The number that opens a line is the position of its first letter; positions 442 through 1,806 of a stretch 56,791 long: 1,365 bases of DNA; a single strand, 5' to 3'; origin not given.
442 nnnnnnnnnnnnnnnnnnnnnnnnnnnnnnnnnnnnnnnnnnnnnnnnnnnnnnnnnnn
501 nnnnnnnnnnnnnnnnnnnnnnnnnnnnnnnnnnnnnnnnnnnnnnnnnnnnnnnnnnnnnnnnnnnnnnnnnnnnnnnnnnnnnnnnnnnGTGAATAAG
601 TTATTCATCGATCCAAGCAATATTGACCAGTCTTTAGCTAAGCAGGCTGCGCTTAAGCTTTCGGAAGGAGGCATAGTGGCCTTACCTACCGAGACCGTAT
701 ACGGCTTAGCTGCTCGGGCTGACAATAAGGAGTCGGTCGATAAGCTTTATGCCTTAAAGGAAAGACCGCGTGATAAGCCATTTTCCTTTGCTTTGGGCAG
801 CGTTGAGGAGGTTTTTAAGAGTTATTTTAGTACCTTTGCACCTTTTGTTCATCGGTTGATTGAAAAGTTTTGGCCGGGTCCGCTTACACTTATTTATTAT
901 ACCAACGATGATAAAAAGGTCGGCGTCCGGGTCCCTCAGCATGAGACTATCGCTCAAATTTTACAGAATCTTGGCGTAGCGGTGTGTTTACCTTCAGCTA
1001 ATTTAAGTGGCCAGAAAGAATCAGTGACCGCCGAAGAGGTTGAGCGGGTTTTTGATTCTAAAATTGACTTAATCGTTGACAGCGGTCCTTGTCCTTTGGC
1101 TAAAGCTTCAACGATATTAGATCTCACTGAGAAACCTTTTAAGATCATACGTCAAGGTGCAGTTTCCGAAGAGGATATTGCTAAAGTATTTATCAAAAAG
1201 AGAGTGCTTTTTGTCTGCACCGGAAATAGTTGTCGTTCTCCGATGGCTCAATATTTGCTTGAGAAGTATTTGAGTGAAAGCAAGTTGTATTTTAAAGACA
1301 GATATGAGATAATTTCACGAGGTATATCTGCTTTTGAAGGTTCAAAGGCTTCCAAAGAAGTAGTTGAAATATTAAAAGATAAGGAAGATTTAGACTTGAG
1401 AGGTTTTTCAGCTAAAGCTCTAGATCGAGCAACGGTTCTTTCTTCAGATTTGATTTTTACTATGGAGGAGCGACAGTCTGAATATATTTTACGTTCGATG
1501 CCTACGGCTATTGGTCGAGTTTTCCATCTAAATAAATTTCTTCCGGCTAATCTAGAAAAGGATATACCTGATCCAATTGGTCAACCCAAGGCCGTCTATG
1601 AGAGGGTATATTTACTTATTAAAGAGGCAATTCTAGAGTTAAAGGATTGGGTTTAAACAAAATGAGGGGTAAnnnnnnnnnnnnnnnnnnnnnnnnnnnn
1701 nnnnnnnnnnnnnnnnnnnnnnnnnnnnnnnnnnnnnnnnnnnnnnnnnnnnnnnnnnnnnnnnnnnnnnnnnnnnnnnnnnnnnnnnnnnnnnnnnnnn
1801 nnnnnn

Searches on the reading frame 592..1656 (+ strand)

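Call 46: search_protein_families(library=pfam, proteins=[window:592-1656:+], max_evalue=0.00001)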
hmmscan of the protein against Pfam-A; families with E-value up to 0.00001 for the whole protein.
window:592-1656:+ (354 aa): 2 families
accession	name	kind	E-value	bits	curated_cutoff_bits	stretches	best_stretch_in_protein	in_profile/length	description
PF01300.24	Sua5_yciO_yrdC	-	2.3e-48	164.5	25.1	1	23-189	3-178/178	Telomere recombination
PF01451.26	LMWPc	-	3.2e-24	86.2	23.2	1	205-348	1-141/144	Low molecular weight phosphotyrosine protein phosphatase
